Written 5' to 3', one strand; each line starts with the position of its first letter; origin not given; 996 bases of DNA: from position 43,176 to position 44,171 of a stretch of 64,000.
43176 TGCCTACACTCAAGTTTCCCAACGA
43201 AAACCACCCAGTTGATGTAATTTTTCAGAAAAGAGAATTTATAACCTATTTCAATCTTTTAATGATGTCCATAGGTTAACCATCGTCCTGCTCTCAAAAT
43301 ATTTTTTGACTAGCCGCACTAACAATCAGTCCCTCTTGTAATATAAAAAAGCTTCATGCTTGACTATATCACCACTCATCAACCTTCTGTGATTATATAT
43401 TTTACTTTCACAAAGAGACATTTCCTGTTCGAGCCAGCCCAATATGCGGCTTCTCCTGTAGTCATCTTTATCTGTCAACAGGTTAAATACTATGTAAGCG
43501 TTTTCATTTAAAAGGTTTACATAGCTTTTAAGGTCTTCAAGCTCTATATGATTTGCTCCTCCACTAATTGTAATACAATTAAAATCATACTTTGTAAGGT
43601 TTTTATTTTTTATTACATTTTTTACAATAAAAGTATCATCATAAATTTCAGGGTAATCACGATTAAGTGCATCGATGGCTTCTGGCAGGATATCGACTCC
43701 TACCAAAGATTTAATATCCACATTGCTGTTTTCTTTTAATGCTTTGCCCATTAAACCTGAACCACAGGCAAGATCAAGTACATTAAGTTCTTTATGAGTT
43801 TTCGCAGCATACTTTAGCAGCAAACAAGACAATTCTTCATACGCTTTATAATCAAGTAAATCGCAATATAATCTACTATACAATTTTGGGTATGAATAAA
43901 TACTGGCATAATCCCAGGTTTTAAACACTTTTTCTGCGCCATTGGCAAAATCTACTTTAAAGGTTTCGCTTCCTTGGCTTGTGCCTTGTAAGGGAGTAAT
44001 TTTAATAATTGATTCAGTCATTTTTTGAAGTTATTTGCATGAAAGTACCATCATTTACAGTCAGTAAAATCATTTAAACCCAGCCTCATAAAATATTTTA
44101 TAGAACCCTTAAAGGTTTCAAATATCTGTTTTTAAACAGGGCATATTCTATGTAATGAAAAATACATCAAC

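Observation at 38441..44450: Roughly 5.8-kb low-GC segment bracketed by a 70-bp direct repeat of a gene 3' end, with chimeric gene debris at one junction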

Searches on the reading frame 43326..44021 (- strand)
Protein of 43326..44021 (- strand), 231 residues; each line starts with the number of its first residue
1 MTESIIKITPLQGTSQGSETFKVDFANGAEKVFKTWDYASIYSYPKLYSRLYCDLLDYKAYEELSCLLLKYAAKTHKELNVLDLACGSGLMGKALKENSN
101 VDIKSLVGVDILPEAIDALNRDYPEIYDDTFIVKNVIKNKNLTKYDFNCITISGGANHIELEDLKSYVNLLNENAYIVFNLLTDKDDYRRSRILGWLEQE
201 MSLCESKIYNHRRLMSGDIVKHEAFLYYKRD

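Call 4: search_protein_families(library=pfam, proteins=[window:43326-44021:-], max_evalue=0.01)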
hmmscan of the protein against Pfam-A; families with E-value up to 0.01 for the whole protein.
window:43326-44021:- (231 aa): 7 families
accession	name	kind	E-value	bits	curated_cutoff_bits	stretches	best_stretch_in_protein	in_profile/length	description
PF13649.12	Methyltransf_25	-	1.1e-06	29.6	27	1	81-168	1-86/97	Methyltransferase domain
PF13489.12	Methyltransf_23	-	2.8e-06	27.6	27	1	60-196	5-132/164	Methyltransferase domain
PF13847.12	Methyltransf_31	-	5e-05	23.4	27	1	76-120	2-45/145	Methyltransferase domain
PF05175.20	MTS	-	0.00036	20.7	23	1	65-146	20-100/170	Methyltransferase small domain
PF03291.22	mRNA_G-N7_MeTrfase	-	0.0004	20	26.6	1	65-128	46-105/315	mRNA (guanine-N(7))-methyltransferase domain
PF08242.18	Methyltransf_12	-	0.0015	19.6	30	1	82-166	1-83/98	Methyltransferase domain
PF08241.18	Methyltransf_11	-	0.0029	18.7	21.2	1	82-164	1-76/95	Methyltransferase domain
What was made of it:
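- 43326..44021 (-): Class I SAM-dependent methyltransferase (231 aa), intact cargo gene. Pfam Methyltransf_25/23 (call 4).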

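Call 46: search_protein_families(library=phrogs, proteins=[window:43326-44021:-], max_evalue=0.1)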
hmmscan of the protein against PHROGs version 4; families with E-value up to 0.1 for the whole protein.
window:43326-44021:- (231 aa): 4 families
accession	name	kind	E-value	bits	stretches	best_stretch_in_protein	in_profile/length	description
phrog_363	-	other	0.012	15.7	1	73-138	48-106/327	DNA methyltransferase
phrog_4752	-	other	0.018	15.3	1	57-165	33-140/241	tRNA methyltransferase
phrog_6380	-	other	0.031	14.2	1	70-143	30-103/382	DNA methyltransferase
phrog_19153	-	other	0.032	15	1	66-104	36-74/180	tRNA methyltransferase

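Call 49: find_related_loci(query=window:43329-44021:-, collection=metagenome_contigs, flank=10000)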
Query window:43329-44021:- (231 aa) in metagenome_contigs; peptide patterns used: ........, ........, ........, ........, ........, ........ (x = any residue, [..] = any of these).
144 stretches matched a pattern, but none encodes a relative of the query by tblastn (E <= 1e-3).
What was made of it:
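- Tried and rejected: Metagenome scan for MTase relatives: none (call 49).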

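Call 59: search_protein_families(library=ncbifam, proteins=[window:43326-44021:-], max_evalue=0.01)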
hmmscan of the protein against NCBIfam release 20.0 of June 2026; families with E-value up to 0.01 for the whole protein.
window:43326-44021:- (231 aa): 12 families
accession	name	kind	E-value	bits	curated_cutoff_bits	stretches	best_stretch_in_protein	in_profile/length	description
NF001244.0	PRK00216.1-5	equivalog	4.2e-05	22.9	216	1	74-155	46-127/236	bifunctional demethylmenaquinone methyltransferase/2-methoxy-6-polyprenyl-1,4-benzoquinol methylase UbiE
TIGR03534.1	RF_mod_PrmC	equivalog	5.4e-05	22.8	199.1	1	68-125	80-134/253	peptide chain release factor N(5)-glutamine methyltransferase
TIGR01934.1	MenG_MenH_UbiE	subfamily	0.0003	20.1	158.35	1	73-155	35-115/223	ubiquinone/menaquinone biosynthesis methyltransferase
TIGR02072.1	BioC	equivalog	0.00041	20.2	184.95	1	69-150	27-101/244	malonyl-ACP O-methyltransferase BioC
TIGR00406.1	prmA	equivalog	0.00053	19.5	183.15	1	75-136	157-217/288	50S ribosomal protein L11 methyltransferase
TIGR01983.1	UbiG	equivalog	0.00058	19.2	102.95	1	73-179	45-151/228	bifunctional 2-polyprenyl-6-hydroxyphenol methylase/3-demethylubiquinol 3-O-methyltransferase UbiG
NF011529.0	PRK14968.1-3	equivalog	0.00061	19.3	162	1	64-121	22-74/198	putative methyltransferase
NF008300.0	PRK11088.1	equivalog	0.00075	19.1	303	1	56-126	62-135/272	23S rRNA (guanine(745)-N(1))-methyltransferase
TIGR03704.1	PrmC_rel_meth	equivalog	0.00084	18.8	248.8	1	70-121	79-128/251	putative protein N(5)-glutamine methyltransferase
NF007023.0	PRK09489.1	equivalog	0.0026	17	295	1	63-118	183-235/342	16S rRNA (guanine(1207)-N(2))-methyltransferase RsmC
TIGR00537.1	hemK_rel_arch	hypoth_equivalog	0.0031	17.2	87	1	65-122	8-60/179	HemK2/MTQ2 family protein methyltransferase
NF041820.1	daptide_MTase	equivalog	0.0066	15.9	175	0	44-91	7-50/243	daptide-type RiPP biosynthesis methyltransferase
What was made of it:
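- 43326..44021 (-): Only sub-threshold NCBIfam hits, to small-molecule, protein and rRNA MTases (call 59).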

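Call 60: search_protein_families(library=padloc, proteins=[window:43326-44021:-], max_evalue=0.01)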
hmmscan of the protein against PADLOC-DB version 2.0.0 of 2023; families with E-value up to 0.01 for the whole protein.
window:43326-44021:- (231 aa): 2 families
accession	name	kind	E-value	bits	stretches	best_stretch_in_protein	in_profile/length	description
PDLC04134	mad2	-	1.3e-07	28.8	1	62-183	277-398/492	mads_2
PDLC03293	MTase_II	-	0.009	12.8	0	64-119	25-78/427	Type II methyltransferase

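Call 68: search_dna_similar(query=window:43329-44021:-, collection=plasmids, mode=protein, max_rows=5)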
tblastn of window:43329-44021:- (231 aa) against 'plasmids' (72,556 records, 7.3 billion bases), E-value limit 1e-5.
Records with a match: 1; places in all: 1; records where one place covers at least 80% of the query: 1.
Best place of each record, by identity: <60% 1.
By first word of the organism name: Streptomyces 1.
By predicted mobility (MOB-suite, as given by PLSDB): non-mobilizable 1.
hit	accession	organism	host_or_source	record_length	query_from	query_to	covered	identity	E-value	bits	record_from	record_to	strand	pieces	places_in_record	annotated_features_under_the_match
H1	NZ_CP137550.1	Streptomyces sp. N50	Selaginella tamariscina,cell ...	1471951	38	223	81%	26.1%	1e-13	77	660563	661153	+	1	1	record has no annotation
